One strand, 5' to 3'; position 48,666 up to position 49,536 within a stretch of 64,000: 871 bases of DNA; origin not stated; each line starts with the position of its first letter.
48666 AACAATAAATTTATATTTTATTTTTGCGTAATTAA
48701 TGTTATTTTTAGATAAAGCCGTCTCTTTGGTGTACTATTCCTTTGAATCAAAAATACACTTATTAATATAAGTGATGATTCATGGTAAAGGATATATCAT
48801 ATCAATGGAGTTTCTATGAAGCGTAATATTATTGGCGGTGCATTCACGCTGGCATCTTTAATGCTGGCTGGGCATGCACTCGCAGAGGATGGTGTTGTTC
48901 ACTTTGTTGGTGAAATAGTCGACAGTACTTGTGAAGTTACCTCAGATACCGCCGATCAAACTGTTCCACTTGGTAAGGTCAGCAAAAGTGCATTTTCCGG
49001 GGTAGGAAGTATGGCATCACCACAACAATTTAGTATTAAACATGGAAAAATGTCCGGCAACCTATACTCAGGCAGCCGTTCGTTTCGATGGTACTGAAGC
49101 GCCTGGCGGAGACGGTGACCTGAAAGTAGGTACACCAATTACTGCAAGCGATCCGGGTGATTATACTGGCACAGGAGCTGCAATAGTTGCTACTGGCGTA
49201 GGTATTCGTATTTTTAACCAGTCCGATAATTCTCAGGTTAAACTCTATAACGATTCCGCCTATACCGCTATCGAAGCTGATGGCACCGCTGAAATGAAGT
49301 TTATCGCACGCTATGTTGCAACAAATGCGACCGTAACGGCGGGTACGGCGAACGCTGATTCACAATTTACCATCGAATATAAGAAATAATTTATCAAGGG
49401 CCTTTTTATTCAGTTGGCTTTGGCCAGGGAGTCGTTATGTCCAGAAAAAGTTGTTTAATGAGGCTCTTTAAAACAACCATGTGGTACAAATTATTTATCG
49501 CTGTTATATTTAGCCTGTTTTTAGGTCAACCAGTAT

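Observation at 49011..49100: Frameshift in the fimbrial major subunit at a homopolymeric A5 tract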

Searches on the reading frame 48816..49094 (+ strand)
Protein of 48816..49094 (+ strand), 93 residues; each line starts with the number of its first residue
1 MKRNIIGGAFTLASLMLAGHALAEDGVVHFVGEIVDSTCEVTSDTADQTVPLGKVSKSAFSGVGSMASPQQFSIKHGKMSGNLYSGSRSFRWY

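Call 15: find_encoding_contigs(protein=window:48816-49094:+, flank=6000, max_places=10)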
Protein seq(93 aa) (93 aa): 24 contigs read that carry it; 3 places shown.
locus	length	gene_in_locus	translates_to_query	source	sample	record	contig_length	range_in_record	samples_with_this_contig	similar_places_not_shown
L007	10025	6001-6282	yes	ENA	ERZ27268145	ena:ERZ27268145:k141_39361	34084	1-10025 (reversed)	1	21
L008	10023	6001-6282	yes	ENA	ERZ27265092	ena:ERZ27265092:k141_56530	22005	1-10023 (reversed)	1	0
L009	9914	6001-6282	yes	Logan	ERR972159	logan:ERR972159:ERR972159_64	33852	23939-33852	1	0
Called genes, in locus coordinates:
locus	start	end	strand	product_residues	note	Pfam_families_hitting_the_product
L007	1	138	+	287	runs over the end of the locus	PF00231:ATP-synt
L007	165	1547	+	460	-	PF02874:ATP-synt_ab_N, PF00006:ATP-synt_ab, PF22919:ATP-synt_VA_C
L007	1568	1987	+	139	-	PF02823:ATP-synt_DE_N, PF00401:ATP-synt_DE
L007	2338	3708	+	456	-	PF00483:NTP_transferase, PF01128:IspD (weak), PF12804:NTP_transf_3, PF00132:Hexapep (weak), PF25084:LbH_EIF2B, PF25087:GMPPB_C, PF00132:Hexapep, PF14602:Hexapep_2 (weak)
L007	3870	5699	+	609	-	PF13230:GATase_4 (faint), PF13522:GATase_6, PF13537:GATase_7, PF01380:SIS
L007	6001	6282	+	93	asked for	PF00419:Fimbrial (weak)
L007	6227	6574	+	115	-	PF00419:Fimbrial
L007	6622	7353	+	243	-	PF00345:PapD_N, PF02753:PapD_C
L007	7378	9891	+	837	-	PF13954:PapC_N, PF00577:Usher, PF13953:PapC_C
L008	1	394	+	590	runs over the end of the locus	PF02463:SMC_N, PF13175:AAA_15 (faint), PF13304:AAA_21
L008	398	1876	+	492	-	PF12161:HsdM_N, PF02384:N6_Mtase, PF07669:Eco57I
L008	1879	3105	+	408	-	PF01420:Methylase_S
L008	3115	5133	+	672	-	-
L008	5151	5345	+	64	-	-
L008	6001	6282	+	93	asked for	PF00419:Fimbrial (weak)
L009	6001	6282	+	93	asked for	PF00419:Fimbrial (weak)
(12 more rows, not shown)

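Call 16: list_cluster_members(proteins=[window:48816-49094:+, window:49042-49386:+, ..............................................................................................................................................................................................])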
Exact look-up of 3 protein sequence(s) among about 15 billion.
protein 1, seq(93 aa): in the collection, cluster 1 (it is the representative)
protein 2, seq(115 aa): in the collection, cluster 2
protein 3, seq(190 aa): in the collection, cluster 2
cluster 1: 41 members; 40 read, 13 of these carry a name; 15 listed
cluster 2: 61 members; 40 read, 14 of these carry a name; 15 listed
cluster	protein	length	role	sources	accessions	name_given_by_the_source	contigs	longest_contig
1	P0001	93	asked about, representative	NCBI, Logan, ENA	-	-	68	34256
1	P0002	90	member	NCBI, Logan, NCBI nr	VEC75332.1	putative major fimbrial subunit [Escherichia coli]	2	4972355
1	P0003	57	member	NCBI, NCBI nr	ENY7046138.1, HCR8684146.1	long polar fimbria major subunit LpfA-O113, partial [Shigella flexneri] | fimbrial protein [Shigella flexneri]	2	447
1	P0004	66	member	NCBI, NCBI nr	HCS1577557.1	TPA: fimbrial protein, partial [Shigella flexneri] | fimbrial protein [Shigella flexneri]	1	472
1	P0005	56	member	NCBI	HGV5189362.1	TPA: long polar fimbria major subunit LpfA-O113, partial [Escherichia coli]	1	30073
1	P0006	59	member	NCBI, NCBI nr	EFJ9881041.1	fimbrial protein, partial [Escherichia coli] | fimbrial protein [Escherichia coli]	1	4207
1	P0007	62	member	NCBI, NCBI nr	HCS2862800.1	TPA: fimbrial protein, partial [Shigella flexneri] | fimbrial protein [Shigella flexneri]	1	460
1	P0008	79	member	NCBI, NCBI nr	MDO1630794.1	hypothetical protein Q2330_26490, partial [Escherichia coli] | hypothetical protein [Escherichia coli]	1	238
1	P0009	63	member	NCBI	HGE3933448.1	TPA: long polar fimbria major subunit LpfA-O113, partial [Escherichia coli]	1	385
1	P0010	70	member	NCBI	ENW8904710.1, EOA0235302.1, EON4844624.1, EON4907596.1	long polar fimbria major subunit LpfA-O113, partial [Escherichia coli]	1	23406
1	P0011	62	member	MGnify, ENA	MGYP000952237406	FL=1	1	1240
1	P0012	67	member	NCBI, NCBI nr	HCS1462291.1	TPA: fimbrial protein, partial [Shigella flexneri] | fimbrial protein [Shigella flexneri]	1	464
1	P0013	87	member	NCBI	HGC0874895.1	TPA: long polar fimbria major subunit LpfA-O113, partial [Escherichia coli]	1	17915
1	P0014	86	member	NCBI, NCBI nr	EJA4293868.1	fimbrial protein, partial [Escherichia coli] | fimbrial protein [Escherichia coli]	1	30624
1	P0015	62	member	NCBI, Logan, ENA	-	-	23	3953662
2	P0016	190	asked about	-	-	long polar fimbria major subunit LpfA-O113 [Escherichia coli] | Putative major fimbrial subunit n=2 Tax=Escherichia coli TaxID=562 RepID=A0A1X3IWS1_ECOLX | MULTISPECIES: long polar fimbria major subunit LpfA-O113 [Enterobacteriaceae]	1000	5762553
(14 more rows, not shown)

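Call 35: search_protein_families(proteins=[window:48816-49094:+], library=ncbifam)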
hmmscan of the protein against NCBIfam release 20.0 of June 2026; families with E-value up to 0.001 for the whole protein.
window:48816-49094:+ (93 aa): 13 families
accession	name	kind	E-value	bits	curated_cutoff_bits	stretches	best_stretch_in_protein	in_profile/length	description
NF011817.0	PRK15289.1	equivalog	4.3e-41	140.8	203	1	1-77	1-77/190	chaperone-usher fimbrial major subunit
NF011756.0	PRK15209.1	equivalog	8.7e-13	48.1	221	1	20-76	20-76/174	long polar fimbrial major subunit LpfA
NF011741.1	PRK15194.1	equivalog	7e-10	39.1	140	1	10-75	8-82/185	type 1 fimbrial major subunit FimA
NF011734.0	PRK15187.1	equivalog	2.9e-09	36.9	247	1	18-75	24-82/180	fimbrial protein BcfA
NF011747.0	PRK15200.1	equivalog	1.2e-08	34.6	210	1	10-74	11-76/177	type 1 fimbrial protein subunit FimI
NF052362.1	FimF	equivalog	8.4e-08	31.9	200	1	11-76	9-74/175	type 1 fimbrial adaptor subunit FimF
NF011828.0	PRK15300.1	equivalog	1.3e-06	28.5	229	1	9-86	9-87/179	fimbrial protein StiA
NF011738.0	PRK15191.1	equivalog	2e-06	27.7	238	1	12-76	9-73/172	fimbrial protein BcfF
NF052361.1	FimI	equivalog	3.4e-06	26.8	300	1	12-76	13-80/179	type 1 fimbrial minor subunit FimI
NF011793.0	PRK15261.1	equivalog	5.3e-06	26.6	218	1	22-55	27-60/195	fimbrial protein SteA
NF007276.0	PRK09733.1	equivalog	7.4e-06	25.9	189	1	13-70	13-73/183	fimbrial-like protein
NF007402.0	PRK09934.1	equivalog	5.9e-05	22.9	168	1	13-75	15-76/171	fimbria assembly protein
NF011811.0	PRK15283.1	equivalog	0.00051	20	267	1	12-69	15-71/186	fimbrial major subunit StfA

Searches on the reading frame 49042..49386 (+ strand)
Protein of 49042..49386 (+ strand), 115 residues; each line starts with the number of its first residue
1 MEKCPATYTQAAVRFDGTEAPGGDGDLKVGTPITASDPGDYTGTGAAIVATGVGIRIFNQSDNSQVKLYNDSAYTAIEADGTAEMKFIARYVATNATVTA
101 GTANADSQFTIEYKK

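Call 35: search_protein_families(proteins=[window:49042-49386:+], library=ncbifam)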
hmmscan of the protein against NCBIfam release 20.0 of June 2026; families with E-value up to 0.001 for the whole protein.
window:49042-49386:+ (115 aa): 13 families
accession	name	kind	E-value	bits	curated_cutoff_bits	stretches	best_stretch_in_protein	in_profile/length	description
NF011817.0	PRK15289.1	equivalog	1.4e-65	220.7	203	1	1-115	76-190/190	chaperone-usher fimbrial major subunit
NF052361.1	FimI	equivalog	1.8e-10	40.8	300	1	43-114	110-179/179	type 1 fimbrial minor subunit FimI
NF052362.1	FimF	equivalog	9.8e-10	38.2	200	1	48-114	107-175/175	type 1 fimbrial adaptor subunit FimF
NF011752.0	PRK15205.1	equivalog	6.5e-09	35.9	169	1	49-114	109-176/176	long polar fimbrial protein LpfE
NF011741.1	PRK15194.1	equivalog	8.4e-09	35.6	140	1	47-113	118-184/185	type 1 fimbrial major subunit FimA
NF007402.0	PRK09934.1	equivalog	9.9e-09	35.2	168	1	45-114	103-171/171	fimbria assembly protein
NF011756.0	PRK15209.1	equivalog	4.1e-08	32.9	221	1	47-113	109-173/174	long polar fimbrial major subunit LpfA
NF011737.0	PRK15190.1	equivalog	1.3e-06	28.2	240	1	42-113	109-180/181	fimbrial protein BcfE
NF011738.0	PRK15191.1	equivalog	3.5e-06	26.9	238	1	48-113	106-171/172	fimbrial protein BcfF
NF011821.1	PRK15293.1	equivalog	4.3e-06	26.5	300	1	1-113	82-184/185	fimbrial protein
NF011747.0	PRK15200.1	equivalog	7.7e-06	25.5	210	1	34-113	98-176/177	type 1 fimbrial protein subunit FimI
NF007276.0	PRK09733.1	equivalog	0.00013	21.8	189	1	48-114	118-183/183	fimbrial-like protein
NF011828.0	PRK15300.1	equivalog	0.00092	19.2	229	0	39-113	94-178/179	fimbrial protein StiA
